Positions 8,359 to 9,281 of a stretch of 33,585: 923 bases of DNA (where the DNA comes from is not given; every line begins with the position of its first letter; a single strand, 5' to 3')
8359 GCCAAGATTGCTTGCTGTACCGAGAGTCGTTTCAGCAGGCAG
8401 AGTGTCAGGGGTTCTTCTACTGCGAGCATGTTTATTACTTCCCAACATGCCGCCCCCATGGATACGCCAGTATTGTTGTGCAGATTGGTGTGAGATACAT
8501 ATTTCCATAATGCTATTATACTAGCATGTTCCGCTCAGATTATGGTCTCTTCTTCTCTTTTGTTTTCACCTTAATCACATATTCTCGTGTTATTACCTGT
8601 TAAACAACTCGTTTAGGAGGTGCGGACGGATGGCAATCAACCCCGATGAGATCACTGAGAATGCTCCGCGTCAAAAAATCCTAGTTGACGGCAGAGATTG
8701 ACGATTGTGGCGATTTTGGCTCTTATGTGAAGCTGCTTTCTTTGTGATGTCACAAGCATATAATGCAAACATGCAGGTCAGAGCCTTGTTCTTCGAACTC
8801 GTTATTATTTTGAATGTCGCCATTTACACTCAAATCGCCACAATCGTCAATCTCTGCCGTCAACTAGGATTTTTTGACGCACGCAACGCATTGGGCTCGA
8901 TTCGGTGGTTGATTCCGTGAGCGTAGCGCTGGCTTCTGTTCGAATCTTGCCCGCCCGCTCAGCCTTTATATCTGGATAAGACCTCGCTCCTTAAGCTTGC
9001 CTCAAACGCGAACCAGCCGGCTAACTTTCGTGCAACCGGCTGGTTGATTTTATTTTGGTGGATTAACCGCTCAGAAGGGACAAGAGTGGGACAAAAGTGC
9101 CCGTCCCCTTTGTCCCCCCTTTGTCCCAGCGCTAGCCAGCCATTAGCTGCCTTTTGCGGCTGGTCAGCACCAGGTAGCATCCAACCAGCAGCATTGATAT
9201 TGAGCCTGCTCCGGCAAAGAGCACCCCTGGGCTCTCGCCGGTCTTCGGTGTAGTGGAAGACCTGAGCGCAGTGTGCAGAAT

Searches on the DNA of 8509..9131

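Call 33: search_rna_families(source=window, start=8509, end=9131, threshold=evalue, max_evalue=10)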
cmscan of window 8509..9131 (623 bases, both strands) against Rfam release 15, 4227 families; matches with E-value up to 10: 7.
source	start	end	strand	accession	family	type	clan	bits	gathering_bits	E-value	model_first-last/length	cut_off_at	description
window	9076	9128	-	RF03629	mir-641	Gene; miRNA;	-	21.2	100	0.22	1-98/98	no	mir-641 microRNA precursor family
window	9070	9124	+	RF04279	mir-H20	Gene; miRNA;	CL00141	17.1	99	2.4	1-82/82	no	mir-H20 microRNA precursor family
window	8557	8622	-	RF02980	freshwater-2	Cis-reg;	-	16.5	49.9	6.6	1-84/84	no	freshwater-2 RNA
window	9081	9122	-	RF04279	mir-H20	Gene; miRNA;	CL00141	16.3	99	3.6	1-82/82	no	mir-H20 microRNA precursor family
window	9010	9050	+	RF01786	c-di-GMP-II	Cis-reg; riboswitch;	CL00127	14.6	53.5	5.5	1-84/84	no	Cyclic di-GMP-II riboswitch aptamer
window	9009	9046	+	RF03732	mir-2057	Gene; miRNA;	-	14.4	100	9.6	18-54/72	no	mir-2057 microRNA precursor family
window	9072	9112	-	RF00674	mir-187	Gene; miRNA;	-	13.7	58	6.6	23-62/81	no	mir-187 microRNA precursor family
